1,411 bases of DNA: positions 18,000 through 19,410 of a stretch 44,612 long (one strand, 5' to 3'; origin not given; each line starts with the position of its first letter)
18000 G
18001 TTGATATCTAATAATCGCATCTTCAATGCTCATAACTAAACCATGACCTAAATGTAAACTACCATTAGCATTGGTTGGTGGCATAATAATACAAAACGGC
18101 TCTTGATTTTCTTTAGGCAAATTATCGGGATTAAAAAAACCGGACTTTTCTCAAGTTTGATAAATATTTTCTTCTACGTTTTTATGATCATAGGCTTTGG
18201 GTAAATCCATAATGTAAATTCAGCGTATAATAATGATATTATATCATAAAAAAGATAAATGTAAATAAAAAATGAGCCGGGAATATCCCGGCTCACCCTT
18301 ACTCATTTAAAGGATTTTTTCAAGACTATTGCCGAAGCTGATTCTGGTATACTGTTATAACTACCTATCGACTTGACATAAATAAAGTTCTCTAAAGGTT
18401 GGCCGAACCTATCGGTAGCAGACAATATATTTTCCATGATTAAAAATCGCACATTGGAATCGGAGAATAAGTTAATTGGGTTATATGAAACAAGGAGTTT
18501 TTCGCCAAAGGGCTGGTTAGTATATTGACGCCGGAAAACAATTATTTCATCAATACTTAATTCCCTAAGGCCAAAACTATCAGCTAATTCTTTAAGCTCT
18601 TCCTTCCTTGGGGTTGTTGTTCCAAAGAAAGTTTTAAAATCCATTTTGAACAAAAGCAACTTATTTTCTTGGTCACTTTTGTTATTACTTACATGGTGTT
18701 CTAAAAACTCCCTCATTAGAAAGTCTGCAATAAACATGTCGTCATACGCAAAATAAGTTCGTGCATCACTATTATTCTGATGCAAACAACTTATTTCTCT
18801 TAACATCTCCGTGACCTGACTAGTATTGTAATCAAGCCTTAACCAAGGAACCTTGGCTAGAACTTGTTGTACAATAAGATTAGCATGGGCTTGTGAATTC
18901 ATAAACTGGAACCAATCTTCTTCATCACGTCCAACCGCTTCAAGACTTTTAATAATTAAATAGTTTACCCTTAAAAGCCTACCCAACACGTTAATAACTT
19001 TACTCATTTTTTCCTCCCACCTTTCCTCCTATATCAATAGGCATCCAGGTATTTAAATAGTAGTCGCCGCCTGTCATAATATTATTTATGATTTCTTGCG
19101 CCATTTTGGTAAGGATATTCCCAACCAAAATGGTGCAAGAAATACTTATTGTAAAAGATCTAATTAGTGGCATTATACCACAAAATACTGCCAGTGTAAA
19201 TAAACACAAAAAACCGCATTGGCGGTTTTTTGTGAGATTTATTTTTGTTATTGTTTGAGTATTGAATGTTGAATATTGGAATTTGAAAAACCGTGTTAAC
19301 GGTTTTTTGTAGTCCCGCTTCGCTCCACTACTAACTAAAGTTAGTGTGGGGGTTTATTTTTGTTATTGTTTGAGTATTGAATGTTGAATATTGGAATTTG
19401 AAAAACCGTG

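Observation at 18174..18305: TGA followed 8 nt later by a textbook terminator: a stop codon the host should read as Trp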

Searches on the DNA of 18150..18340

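Call 89: search_rna_families(source=window, start=18150, end=18340, threshold=evalue, max_evalue=1)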
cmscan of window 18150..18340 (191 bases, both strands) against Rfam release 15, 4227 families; matches with E-value up to 1: 11.
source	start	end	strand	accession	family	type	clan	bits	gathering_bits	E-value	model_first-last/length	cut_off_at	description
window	18187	18309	+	RF01774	rpsL_ricks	Cis-reg; leader;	-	24.3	60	0.66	1-131/131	no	Rickettsia rpsL leader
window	18212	18303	+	RF02029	sraA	Gene; sRNA;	-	22.4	56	0.17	1-95/95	no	sraA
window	18169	18305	+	RF02073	STnc260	Gene; sRNA;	-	20.9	100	0.41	1-176/176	no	Salmonella enterica sRNA STnc260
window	18210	18309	-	RF02324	TtnuHACA17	Gene; snRNA; snoRNA; HACA-box;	-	20.7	100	0.94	1-118/118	no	Tetrahymena snoRNA TtnuHACA17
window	18212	18305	+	RF02053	STnc430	Gene; sRNA;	-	18.8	47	0.7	1-162/162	no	Enterobacterial sRNA STnc430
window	18262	18340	-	RF00558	L20_leader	Cis-reg; leader;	-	18.1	58.7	0.21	45-127/127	5'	Ribosomal protein L20 leader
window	18170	18262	-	RF04278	MIR4372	Gene; miRNA;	CL00145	18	100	0.84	1-123/123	no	MIR4372 microRNA precursor family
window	18255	18311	-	RF03347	mir-2816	Gene; miRNA;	-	17.9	49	0.22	1-74/74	no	mir-2816 microRNA precursor family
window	18254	18311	-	RF00908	MIR529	Gene; miRNA;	-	16.1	75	0.28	1-131/131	no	MIR529 microRNA precursor family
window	18247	18323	-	RF04128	MIR8562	Gene; miRNA;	-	15.3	211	0.92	73-170/242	no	MIR8562 microRNA precursor family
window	18205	18294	-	RF00065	snoR9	Gene; snRNA; snoRNA; CD-box;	CL00132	13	90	0.57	1-128/128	no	Small nucleolar RNA snoR9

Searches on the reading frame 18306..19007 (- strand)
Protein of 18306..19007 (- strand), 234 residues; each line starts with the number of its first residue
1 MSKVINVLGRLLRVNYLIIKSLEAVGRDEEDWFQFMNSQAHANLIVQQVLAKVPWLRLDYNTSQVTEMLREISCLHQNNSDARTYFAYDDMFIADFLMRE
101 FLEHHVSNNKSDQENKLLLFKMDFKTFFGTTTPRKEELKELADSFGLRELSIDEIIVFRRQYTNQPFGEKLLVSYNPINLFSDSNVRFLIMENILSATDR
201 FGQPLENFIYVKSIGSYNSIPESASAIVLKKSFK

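Call 37: search_protein_families(library=phrogs, proteins=[window:18306-19007:-], max_evalue=1)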
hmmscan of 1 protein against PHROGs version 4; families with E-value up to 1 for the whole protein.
window:18306-19007:- (234 aa): 1 family
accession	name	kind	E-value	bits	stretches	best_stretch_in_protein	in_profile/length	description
phrog_20726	-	unknown function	0.17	12.5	1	60-182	43-158/199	-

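Call 38: search_protein_families(library=padloc, proteins=[window:18306-19007:-], max_evalue=1)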
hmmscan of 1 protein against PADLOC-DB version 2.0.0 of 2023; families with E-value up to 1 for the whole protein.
window:18306-19007:- (234 aa): 0 families

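Call 45: search_protein_representatives(alignment_id=A3)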
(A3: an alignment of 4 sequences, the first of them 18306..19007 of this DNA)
Query: 4 sequences, 232 profile positions. Proteins with E-value up to 0.001 (for the whole library): 10; up to 1e-10: 7; up to 1e-30: 3. The best 10 are listed.
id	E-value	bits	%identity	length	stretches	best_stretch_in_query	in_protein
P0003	8.4e-117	405.0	-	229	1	1-232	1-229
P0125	1.4e-99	348.6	-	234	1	1-232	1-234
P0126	1.6e-32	129.2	-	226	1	1-231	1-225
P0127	3.2e-27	111.8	-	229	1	7-232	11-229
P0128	8.7e-25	103.9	-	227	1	5-202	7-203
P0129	2.0e-20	89.7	-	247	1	4-215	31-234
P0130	5.6e-16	75.1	-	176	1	83-232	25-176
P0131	2.1e-04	37.2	-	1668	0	-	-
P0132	7.4e-04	35.4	-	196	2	91-187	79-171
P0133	7.7e-04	35.4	-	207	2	80-189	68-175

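Call 47: find_encoding_contigs(protein=P0126, flank=3000, max_places=2)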
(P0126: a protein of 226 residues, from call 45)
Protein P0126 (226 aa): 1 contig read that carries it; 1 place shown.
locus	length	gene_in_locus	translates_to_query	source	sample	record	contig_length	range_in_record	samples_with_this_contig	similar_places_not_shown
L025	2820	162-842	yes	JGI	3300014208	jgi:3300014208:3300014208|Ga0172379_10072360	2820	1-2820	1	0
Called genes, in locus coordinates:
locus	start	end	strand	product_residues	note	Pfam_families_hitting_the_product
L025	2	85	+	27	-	?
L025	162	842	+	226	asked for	-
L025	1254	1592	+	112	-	-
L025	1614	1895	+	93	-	-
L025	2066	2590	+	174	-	PF13563:2_5_RNA_ligase2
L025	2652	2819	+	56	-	?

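Call 48: find_encoding_contigs(protein=P0127, flank=3000, max_places=2)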
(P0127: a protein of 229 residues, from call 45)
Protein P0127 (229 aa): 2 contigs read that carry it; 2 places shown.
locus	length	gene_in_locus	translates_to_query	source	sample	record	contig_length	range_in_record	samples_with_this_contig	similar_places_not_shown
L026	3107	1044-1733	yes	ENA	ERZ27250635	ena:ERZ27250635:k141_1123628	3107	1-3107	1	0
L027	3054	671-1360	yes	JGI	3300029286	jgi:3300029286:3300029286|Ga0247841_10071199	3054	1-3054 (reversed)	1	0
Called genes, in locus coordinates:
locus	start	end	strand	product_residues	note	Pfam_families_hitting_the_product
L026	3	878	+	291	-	?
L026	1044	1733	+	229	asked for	-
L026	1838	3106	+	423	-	?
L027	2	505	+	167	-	?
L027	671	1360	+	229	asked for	-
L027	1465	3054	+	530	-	?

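Call 49: predict_structure(alignment_id=A3)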
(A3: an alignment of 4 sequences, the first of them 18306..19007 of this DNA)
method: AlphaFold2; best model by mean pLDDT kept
length: 234 residues; sequences in the alignment: 4
mean_pLDDT: 43.8   pTM: 0.29
mean pLDDT of the five models: 43.8, 41.1, 40.8, 38.5, 32.2
residues with pLDDT >= 90: 0; 70-90: 10; 50-70: 47; < 50: 177
segments of 3 or more residues with pLDDT < 50: 1-27, 31-33, 38-160, 175-184, 226-234
pLDDT, mean of each block of 10 residues (from residue 1): 32 47 46 48 46 37 43 40 32 32 31 29 31 43 37 31 62 48 51 69 70 63 50 27
secondary structure, 60 per line:
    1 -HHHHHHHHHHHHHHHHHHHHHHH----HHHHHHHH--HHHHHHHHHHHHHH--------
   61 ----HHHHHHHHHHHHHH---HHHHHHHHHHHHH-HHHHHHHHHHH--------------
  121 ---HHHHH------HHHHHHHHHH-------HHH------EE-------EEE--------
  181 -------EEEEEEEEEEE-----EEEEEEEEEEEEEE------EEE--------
elements in order: H2-24 H29-36 H39-52 H65-78 H82-94 H96-106 H124-128 H135-144 E170-172 E188-198 E204-217 E224-226

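Call 51: find_encoding_contigs(protein=P0125, flank=2500, max_places=2)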
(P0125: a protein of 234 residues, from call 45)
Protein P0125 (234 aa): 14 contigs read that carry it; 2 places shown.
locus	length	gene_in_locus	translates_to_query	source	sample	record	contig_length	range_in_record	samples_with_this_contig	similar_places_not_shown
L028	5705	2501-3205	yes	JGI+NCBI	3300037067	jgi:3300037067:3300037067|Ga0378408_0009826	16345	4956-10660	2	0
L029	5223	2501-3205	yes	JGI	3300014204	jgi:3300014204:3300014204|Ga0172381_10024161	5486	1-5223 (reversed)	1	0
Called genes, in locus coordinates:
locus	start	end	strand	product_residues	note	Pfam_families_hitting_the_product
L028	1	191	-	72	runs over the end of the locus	PF00814:TsaD (weak)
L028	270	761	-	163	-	PF00814:TsaD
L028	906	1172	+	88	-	-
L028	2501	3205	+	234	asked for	-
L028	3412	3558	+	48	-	PF00133:tRNA-synt_1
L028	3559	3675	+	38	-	-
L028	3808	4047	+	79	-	PF00133:tRNA-synt_1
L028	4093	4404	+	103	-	-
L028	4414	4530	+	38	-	-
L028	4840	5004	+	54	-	PF00133:tRNA-synt_1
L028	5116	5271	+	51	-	-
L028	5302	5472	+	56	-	PF08264:Anticodon_1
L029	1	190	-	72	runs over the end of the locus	PF00814:TsaD (weak)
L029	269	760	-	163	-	PF00814:TsaD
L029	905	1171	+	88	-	-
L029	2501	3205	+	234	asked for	-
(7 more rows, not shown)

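Call 52: find_encoding_contigs(protein=P0128, flank=2500, max_places=2)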
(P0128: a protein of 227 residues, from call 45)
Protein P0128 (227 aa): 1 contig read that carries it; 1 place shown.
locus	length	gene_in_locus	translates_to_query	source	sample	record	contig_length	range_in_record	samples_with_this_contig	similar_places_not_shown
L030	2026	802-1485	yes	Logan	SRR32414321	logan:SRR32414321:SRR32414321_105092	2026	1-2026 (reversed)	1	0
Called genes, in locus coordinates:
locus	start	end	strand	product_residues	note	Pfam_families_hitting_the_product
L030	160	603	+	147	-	PF00905:Transpeptidase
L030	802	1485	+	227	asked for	-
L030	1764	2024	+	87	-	?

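Call 53: find_encoding_contigs(protein=P0129, flank=2500, max_places=2)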
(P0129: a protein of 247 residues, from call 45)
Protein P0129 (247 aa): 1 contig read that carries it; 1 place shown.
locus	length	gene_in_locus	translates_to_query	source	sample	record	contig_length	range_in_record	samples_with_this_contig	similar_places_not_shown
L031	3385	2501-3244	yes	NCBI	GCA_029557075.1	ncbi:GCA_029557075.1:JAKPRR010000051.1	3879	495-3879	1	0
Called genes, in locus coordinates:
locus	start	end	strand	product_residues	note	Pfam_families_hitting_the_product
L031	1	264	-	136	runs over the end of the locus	PF00814:TsaD, PF22521:HypF_C_2 (weak)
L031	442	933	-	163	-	PF00814:TsaD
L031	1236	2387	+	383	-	PF22025:ThiI_fer, PF02926:THUMP (weak), PF02568:ThiI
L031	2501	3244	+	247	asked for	-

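Call 54: find_encoding_contigs(protein=P0132, flank=2500, max_places=2)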
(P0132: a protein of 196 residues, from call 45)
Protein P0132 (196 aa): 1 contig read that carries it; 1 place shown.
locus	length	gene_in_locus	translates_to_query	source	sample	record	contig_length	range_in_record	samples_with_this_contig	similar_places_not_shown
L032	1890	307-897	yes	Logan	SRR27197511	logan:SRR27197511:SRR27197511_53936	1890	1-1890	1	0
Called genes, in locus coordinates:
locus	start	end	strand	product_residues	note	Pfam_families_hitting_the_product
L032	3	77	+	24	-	?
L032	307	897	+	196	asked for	-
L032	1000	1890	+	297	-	?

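Call 62: predict_structure(alignment_id=A4)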
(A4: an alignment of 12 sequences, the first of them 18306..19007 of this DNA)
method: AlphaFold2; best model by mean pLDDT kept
length: 234 residues; sequences in the alignment: 12
mean_pLDDT: 83.2   pTM: 0.79
mean pLDDT of the five models: 83.2, 82.6, 80.8, 79.6, 78.1
residues with pLDDT >= 90: 81; 70-90: 123; 50-70: 17; < 50: 13
segments of 3 or more residues with pLDDT < 50: 76-88
pLDDT, mean of each block of 10 residues (from residue 1): 76 85 90 87 87 93 88 55 42 75 84 91 91 92 94 93 87 91 79 80 76 87 93 78
secondary structure, 60 per line:
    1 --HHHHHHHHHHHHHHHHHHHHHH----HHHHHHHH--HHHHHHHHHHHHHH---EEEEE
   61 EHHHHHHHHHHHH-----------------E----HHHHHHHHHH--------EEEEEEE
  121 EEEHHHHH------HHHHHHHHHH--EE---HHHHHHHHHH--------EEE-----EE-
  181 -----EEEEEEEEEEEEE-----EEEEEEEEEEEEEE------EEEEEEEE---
elements in order: H3-24 H29-36 H39-52 E56-61 H62-73 H96-105 E114-123 H124-128 H135-144 H152-161 E170-172 E186-198 E204-217 E224-231

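Call 64: fold_search(model_id=the predicted structure, library=pdb)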
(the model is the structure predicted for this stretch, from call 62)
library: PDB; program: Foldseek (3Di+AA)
matches with E <= 10: 96; with E <= 0.001: 0
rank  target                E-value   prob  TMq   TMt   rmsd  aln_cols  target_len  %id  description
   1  8s7v_A                5.0e-01  0.05  0.17  0.16  15.8       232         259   12  Methyl-coenzyme M reductase activation complex binding to the A2 component (released 2025-02-26)
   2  4jmr_D                1.1e+00  0.05  0.10  0.13  10.4        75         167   19  A unique spumavirus gag N-terminal domain with functional properties of orthoretroviral Matrix and Capsid (released 2013-05-29)
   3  5zdb_A                1.4e+00  0.23  0.10  0.10   2.3        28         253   28  Crystal structure of poly(ADP-ribose) glycohydrolase (PARG) from Deinococcus radiodurans in complex with ADP-ribose (P (released 2019-02-27)
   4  4kzv_B                1.5e+00  0.09  0.21  0.35  11.2       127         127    9  Structure of the carbohydrate-recognition domain of the C-type lectin mincle bound to trehalose (released 2013-08-28)
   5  4v61_AQ               1.6e+00  0.03  0.10  0.18   8.3        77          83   10  Homology model for the Spinach chloroplast 30S subunit fitted to 9.4A cryo-EM map of the 70S chlororibosome. (released 2014-07-09)
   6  5zdc_F                1.8e+00  0.20  0.10  0.10   2.4        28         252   28  Crystal structure of poly(ADP-ribose) glycohydrolase (PARG) from Deinococcus radiodurans in complex with ADP-ribose (P (released 2019-02-27)
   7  5zdb_B                1.8e+00  0.02  0.12  0.11  15.6       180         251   16  Crystal structure of poly(ADP-ribose) glycohydrolase (PARG) from Deinococcus radiodurans in complex with ADP-ribose (P (released 2019-02-27)
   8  4jmr_B                2.0e+00  0.04  0.10  0.12  10.4        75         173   19  A unique spumavirus gag N-terminal domain with functional properties of orthoretroviral Matrix and Capsid (released 2013-05-29)
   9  5zdg                  2.3e+00  0.02  0.13  0.13  14.6       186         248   14  Crystal structure of poly(ADP-ribose) glycohydrolase (PARG) T267R mutant from Deinococcus radiodurans in complex with AD (released 2019-02-27)
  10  3sih                  2.6e+00  0.01  0.11  0.11  15.2       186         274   13  The X-ray crystal structure of poly(ADP-ribose) glycohydrolase (PARG) from Thermomonospora curvata (released 2011-08-24)
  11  5zdc_L                2.9e+00  0.15  0.10  0.10   2.3        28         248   28  Crystal structure of poly(ADP-ribose) glycohydrolase (PARG) from Deinococcus radiodurans in complex with ADP-ribose (P (released 2019-02-27)
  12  5zdc_D                2.9e+00  0.14  0.10  0.10   2.3        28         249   28  Crystal structure of poly(ADP-ribose) glycohydrolase (PARG) from Deinococcus radiodurans in complex with ADP-ribose (P (released 2019-02-27)
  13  6qw6_63               2.9e+00  0.02  0.09  0.19  10.1        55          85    5  Structure of the human U5.U4/U6 tri-snRNP at 2.9A resolution. (released 2019-04-17)
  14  6vwm_p                2.9e+00  0.01  0.08  0.14   9.4        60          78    3  70S ribosome bound to HIV frameshifting stem-loop (FSS) and P-site tRNA (non-rotated conformation, Structure I) (released 2020-06-03)
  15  4jmr_A                3.3e+00  0.03  0.10  0.13   9.1        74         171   19  A unique spumavirus gag N-terminal domain with functional properties of orthoretroviral Matrix and Capsid (released 2013-05-29)
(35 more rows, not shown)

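Call 68: fold_search(model_id=the predicted structure, library=viral)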
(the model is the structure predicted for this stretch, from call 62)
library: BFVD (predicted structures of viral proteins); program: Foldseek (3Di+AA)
matches with E <= 10: 120; with E <= 0.001: 0
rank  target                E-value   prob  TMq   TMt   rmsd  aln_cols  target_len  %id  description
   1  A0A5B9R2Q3            6.3e-01  0.35  0.30  0.26   5.6       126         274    8  Envelope protein UL45 [Cacatuid alphaherpesvirus 2]
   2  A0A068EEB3            1.4e+00  0.06  0.23  0.26  21.5       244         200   11  C-type lectin family protein [Pigeonpox virus]
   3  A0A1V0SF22            1.4e+00  0.01  0.11  0.11  19.0       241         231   10  Uncharacterized protein [Hokovirus HKV1]
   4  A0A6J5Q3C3            1.6e+00  0.01  0.11  0.06  24.8       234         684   11  Portal protein [uncultured Caudovirales phage]
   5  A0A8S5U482            1.7e+00  0.28  0.12  0.35   2.1        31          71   19  Putative oxidoreductase [Siphoviridae sp. ct6GI21]
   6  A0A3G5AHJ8            1.7e+00  0.01  0.11  0.09  23.1       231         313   10  Microbial-type PARG catalytic domain-containing protein [Sylvanvirus sp.]
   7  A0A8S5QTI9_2          1.8e+00  0.02  0.14  0.05  14.4       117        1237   14  Structural protein [CrAss-like virus sp. ctDAq1]
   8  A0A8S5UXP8            1.8e+00  0.01  0.10  0.10  20.5       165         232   10  L SHAPED TAIL FIBER PROTEIN (Fragment) [Siphoviridae sp. ctfza2]
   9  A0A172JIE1            2.1e+00  0.01  0.10  0.10  15.8       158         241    6  Uncharacterized protein [Bacillus phage AR9]
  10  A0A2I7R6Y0            2.7e+00  0.06  0.09  0.23   8.5        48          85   19  (no name in the UniProt tables at hand)
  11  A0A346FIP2            2.7e+00  0.03  0.11  0.21  14.7       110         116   12  (no name in the UniProt tables at hand)
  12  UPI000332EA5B         2.9e+00  0.03  0.12  0.13  10.7        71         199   20  (no name look-up for this kind of identifier)
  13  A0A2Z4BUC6            3.2e+00  0.02  0.13  0.17   8.1        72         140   21  (no name in the UniProt tables at hand)
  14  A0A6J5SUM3            3.2e+00  0.01  0.10  0.08  12.5       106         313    8  Uncharacterized protein [uncultured Caudovirales phage]
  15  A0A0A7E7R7            3.2e+00  0.01  0.15  0.10  18.6       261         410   10  (no name in the UniProt tables at hand)
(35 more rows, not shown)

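Call 69: find_encoding_contigs(protein=P0130, flank=2500, max_places=3)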
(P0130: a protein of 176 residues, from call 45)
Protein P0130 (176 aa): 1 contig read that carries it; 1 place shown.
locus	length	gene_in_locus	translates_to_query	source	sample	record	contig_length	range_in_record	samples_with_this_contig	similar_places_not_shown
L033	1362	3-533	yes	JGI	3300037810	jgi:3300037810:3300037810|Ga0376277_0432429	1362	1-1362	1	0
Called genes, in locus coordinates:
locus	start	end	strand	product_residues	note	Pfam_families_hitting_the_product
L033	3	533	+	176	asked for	?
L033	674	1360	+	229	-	?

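Call 70: find_encoding_contigs(protein=P0133, flank=2500, max_places=3)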
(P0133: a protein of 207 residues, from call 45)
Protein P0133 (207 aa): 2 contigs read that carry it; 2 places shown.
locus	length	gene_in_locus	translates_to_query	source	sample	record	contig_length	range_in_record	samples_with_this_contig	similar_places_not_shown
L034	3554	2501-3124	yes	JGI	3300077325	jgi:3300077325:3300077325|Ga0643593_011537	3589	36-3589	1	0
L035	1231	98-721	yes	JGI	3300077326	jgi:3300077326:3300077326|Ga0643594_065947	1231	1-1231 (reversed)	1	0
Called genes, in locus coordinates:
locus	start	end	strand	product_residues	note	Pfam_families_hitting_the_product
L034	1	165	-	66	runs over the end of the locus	?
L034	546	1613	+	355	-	PF22025:ThiI_fer, PF02926:THUMP (weak), PF02568:ThiI, PF06508:QueC (faint)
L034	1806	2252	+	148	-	-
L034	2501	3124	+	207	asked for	-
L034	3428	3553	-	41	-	?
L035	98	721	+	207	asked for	-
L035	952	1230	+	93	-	?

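Call 92: search_protein_families(library=pfam, alignment_id=A4, max_evalue=0.01)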
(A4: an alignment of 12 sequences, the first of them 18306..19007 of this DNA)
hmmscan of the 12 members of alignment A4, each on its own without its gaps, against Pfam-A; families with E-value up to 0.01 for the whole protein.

A. member 1, window:18306-19007:- (234 aa): 1 family
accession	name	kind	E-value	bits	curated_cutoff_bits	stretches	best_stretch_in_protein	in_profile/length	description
PF01544.23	CorA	-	0.00022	21.1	27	0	131-195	10-74/292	CorA-like Mg2+ transporter protein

B. families by the number of members that match (of 12 scanned): 1 family
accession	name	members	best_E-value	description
PF01544.23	CorA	1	0.00022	CorA-like Mg2+ transporter protein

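Call 93: search_protein_families(library=ncbifam, proteins=[window:18306-19007:-], max_evalue=0.1)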
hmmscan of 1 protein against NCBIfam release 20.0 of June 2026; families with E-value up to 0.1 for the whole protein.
window:18306-19007:- (234 aa): 0 families

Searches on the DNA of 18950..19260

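Call 77: search_rna_families(source=window, start=18950, end=19260, threshold=evalue, max_evalue=1)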
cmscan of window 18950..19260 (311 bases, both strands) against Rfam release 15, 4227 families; matches with E-value up to 1: 18.
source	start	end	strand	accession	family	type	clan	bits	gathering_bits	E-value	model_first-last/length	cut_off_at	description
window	19091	19144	+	RF03806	mir-2007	Gene; miRNA;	-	34.1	100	1.7e-05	1-90/90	no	mir-2007 microRNA precursor family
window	19080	19151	+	RF02319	TtnuHACA12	Gene; snRNA; snoRNA; HACA-box;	-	25.3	80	0.12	1-131/131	no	Tetrahymena snoRNA TtnuHACA12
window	19175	19249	+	RF01770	rimP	Cis-reg; leader;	-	23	47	0.12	1-102/102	no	Gammaprotebacteria rimP leader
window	19193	19260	+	RF01485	rli61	Cis-reg;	-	22.5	50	0.065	1-69/106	3'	Listeria sRNA rli61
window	19078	19153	+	RF04205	MIR2606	Gene; miRNA;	-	21.7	139.7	0.62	1-165/165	no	MIR2606 microRNA precursor family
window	19056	19242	+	RF01582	RUF4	Gene; sRNA;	-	21.4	55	0.04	1-277/277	no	RNA of unknown function RUF4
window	19079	19254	+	RF02417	VR-RNA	Gene; sRNA;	-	21.1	100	0.013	1-397/397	no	VR-RNA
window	19181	19233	+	RF02083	OrzO-P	Gene; antitoxin;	-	21.1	60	0.34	1-76/76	no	OrzO-P RNA antitoxin family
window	19086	19148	+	RF01026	MIR828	Gene; miRNA;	-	20.3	69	0.2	1-115/115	no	MIR828 microRNA precursor family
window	19210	19258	-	RF02844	RefA9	Gene; antisense;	-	20.2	49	0.77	1-64/64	no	Enterococcus sRNA A9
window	19161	19246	-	RF01485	rli61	Cis-reg;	-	20.1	50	0.23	1-106/106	no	Listeria sRNA rli61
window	19082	19145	-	RF04111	MIR6274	Gene; miRNA;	-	20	80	0.25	1-107/107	no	MIR6274 microRNA precursor family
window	19195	19243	+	RF03225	mir-2763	Gene; miRNA;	-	19.4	50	0.19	1-83/83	no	mir-2763 microRNA precursor family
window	19091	19143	-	RF04195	MIR6217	Gene; miRNA;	-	18.7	110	0.048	1-228/228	no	MIR6217 microRNA precursor family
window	19123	19232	+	RF02144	rsmX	Gene;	CL00106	18.7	56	0.19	1-114/114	no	rsmX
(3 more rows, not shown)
